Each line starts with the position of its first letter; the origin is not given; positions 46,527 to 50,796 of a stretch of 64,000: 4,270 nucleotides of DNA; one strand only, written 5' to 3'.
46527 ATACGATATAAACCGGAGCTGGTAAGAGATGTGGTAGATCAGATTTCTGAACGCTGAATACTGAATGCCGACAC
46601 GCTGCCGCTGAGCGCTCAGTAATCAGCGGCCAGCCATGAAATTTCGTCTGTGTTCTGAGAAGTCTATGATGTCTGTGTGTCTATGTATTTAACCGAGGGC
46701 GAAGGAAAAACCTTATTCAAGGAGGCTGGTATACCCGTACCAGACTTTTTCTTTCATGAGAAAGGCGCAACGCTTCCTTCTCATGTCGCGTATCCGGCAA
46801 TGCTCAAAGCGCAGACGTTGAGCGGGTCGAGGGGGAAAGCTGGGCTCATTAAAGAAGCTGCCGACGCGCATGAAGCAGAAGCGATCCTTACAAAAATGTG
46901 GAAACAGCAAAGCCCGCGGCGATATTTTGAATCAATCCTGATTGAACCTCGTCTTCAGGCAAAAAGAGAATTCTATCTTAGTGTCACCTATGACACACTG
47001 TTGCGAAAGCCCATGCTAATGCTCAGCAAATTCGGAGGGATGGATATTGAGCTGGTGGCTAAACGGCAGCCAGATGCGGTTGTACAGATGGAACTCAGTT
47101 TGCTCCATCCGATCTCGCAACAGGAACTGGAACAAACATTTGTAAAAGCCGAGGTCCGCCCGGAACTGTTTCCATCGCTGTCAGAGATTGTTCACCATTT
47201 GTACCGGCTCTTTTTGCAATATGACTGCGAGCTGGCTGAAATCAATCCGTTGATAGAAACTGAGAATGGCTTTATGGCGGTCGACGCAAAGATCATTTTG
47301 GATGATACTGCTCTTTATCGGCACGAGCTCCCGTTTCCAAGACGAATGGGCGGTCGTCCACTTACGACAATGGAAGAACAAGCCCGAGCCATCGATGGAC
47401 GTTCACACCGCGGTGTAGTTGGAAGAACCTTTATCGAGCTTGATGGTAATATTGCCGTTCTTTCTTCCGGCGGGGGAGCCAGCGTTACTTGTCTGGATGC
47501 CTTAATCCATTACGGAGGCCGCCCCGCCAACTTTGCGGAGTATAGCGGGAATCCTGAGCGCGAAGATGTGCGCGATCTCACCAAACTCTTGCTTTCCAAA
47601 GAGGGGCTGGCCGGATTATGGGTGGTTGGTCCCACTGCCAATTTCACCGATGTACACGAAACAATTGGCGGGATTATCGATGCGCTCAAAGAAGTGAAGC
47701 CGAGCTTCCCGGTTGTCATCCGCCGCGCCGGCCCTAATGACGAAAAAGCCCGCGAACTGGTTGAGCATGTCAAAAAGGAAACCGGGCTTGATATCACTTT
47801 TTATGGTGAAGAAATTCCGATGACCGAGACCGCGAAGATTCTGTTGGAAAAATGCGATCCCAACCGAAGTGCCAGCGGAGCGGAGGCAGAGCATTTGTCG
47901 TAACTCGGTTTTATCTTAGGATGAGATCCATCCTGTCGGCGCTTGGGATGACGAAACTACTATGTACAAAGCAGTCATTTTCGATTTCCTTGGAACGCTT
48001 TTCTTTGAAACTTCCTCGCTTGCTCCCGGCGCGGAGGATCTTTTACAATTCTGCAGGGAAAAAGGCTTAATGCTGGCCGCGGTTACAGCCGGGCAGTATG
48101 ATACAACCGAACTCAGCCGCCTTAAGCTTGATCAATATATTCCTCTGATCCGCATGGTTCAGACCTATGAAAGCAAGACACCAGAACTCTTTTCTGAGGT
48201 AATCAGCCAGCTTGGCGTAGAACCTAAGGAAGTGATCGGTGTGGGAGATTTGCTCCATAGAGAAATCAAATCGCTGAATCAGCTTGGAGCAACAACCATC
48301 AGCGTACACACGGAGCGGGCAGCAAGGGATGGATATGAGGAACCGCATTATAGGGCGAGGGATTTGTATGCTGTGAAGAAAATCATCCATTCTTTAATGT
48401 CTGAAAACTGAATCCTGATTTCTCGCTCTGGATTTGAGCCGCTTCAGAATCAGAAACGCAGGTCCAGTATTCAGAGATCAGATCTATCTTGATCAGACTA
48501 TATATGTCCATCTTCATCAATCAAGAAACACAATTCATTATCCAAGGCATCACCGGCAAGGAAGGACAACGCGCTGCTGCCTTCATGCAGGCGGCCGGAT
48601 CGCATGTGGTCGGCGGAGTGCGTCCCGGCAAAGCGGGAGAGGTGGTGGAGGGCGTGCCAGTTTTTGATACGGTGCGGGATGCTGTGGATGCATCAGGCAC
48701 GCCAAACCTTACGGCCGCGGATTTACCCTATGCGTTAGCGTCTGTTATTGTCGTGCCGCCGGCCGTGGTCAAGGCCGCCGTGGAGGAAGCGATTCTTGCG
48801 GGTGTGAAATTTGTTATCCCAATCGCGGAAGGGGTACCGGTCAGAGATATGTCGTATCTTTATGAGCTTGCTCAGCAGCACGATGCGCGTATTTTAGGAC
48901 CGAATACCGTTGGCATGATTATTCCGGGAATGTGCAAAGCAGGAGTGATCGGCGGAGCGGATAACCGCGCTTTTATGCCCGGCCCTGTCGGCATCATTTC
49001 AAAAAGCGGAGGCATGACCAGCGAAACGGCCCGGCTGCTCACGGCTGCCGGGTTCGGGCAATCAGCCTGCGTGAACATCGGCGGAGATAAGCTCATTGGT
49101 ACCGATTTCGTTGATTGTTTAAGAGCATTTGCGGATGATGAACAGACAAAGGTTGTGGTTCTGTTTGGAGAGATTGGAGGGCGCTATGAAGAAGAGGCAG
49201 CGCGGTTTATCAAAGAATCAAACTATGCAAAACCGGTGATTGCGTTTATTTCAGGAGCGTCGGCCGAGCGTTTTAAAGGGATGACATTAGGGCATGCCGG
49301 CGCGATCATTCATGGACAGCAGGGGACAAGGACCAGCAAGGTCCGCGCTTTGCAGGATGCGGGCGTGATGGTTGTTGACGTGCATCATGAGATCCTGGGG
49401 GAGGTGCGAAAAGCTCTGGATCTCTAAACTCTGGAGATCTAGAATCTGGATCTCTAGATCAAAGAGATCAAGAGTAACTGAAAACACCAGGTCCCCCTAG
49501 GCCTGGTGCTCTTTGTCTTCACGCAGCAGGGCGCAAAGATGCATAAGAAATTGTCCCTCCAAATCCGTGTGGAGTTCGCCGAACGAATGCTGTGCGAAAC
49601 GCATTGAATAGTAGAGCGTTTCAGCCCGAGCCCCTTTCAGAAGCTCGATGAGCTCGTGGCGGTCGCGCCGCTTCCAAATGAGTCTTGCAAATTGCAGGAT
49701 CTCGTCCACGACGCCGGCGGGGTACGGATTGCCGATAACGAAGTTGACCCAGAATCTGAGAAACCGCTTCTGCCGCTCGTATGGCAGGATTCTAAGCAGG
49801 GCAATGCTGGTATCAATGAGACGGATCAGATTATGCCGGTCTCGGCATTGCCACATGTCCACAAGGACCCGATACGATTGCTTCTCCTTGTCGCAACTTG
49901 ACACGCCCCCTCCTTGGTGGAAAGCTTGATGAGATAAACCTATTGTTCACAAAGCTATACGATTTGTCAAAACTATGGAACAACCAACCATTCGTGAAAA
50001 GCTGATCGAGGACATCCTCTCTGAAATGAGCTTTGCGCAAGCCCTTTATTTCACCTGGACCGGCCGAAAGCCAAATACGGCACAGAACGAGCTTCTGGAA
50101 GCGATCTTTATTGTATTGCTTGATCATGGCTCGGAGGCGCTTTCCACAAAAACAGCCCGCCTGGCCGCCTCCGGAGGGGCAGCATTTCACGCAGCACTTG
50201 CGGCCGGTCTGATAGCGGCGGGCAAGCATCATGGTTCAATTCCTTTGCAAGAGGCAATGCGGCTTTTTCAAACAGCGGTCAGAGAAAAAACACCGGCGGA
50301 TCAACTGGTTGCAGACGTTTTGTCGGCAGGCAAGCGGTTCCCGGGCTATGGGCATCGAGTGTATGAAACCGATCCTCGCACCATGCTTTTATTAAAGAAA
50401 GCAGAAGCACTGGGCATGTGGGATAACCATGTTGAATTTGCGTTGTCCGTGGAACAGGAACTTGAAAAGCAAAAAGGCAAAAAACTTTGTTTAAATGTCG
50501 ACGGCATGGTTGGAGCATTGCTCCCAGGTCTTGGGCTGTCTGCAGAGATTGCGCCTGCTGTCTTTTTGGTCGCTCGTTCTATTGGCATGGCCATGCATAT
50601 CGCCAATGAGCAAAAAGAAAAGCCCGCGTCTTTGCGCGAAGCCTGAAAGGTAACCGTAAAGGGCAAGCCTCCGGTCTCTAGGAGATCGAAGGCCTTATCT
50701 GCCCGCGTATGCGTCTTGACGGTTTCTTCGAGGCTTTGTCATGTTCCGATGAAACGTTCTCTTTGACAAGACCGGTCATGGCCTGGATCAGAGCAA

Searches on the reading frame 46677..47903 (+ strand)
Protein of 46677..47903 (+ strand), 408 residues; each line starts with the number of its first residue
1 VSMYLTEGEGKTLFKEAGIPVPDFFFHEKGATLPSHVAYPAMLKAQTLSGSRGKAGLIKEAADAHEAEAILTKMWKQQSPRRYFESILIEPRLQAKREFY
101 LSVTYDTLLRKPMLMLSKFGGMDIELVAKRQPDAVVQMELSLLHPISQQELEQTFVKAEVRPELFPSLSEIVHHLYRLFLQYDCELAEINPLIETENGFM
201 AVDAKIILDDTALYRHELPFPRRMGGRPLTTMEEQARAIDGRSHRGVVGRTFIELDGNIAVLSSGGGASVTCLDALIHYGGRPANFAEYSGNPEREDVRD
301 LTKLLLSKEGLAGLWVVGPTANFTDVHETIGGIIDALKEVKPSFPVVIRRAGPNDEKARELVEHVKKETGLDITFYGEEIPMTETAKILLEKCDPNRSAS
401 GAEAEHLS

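Call 76: search_protein_families(library=pfam, proteins=[window:46677-47903:+], max_evalue=0.001)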
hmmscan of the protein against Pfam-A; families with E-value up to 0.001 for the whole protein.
window:46677-47903:+ (408 aa): 4 families
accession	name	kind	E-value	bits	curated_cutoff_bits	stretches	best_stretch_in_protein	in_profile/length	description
PF08442.15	ATP-grasp_2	-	8.2e-35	120.7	29.5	1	5-193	2-201/202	ATP-grasp domain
PF16114.10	Citrate_bind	-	3.6e-26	92.2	26.8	1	229-389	3-174/177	ATP citrate lyase citrate-binding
PF24948.1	Citrate_synth_N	-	3.9e-16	59.6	83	1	42-215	55-227/232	ATP-citrate synthase ATP-grasp domain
PF13549.11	ATP-grasp_5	-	3.5e-08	33.5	27.6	1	4-208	9-221/221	ATP-grasp domain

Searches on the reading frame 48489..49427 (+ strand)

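Call 76: search_protein_families(library=pfam, proteins=[window:48489-49427:+], max_evalue=0.001)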
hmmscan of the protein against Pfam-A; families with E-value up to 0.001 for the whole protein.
window:48489-49427:+ (312 aa): 4 families
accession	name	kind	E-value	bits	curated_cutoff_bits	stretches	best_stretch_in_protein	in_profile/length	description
PF00549.24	Ligase_CoA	-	4.2e-21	75.8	24.5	1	170-293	1-127/128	CoA-ligase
PF13607.11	Succ_CoA_lig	-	5.1e-15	55.9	27.4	1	164-303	1-132/138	Succinyl-CoA ligase like flavodoxin domain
PF02629.25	CoA_binding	-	4.7e-14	53.3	22.3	1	11-115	1-97/97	CoA binding domain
PF13380.12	CoA_binding_2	-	5e-07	30.6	22.8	1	23-144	13-114/116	CoA binding domain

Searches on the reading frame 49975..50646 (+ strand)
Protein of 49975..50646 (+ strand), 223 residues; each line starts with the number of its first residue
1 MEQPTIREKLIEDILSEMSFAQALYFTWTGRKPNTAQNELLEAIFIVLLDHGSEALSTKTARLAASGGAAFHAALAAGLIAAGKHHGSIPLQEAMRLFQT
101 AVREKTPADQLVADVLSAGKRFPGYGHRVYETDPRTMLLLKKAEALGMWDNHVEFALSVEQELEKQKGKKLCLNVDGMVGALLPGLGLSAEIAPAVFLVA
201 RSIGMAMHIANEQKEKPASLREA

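Call 76: search_protein_families(library=pfam, proteins=[window:49975-50646:+], max_evalue=0.001)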
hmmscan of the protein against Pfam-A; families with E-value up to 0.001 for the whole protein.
window:49975-50646:+ (223 aa): 1 family
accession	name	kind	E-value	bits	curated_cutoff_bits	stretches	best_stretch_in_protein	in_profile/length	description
PF00285.26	Citrate_synt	-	1.3e-37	130.1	27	1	16-214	145-349/357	Citrate synthase, C-terminal domain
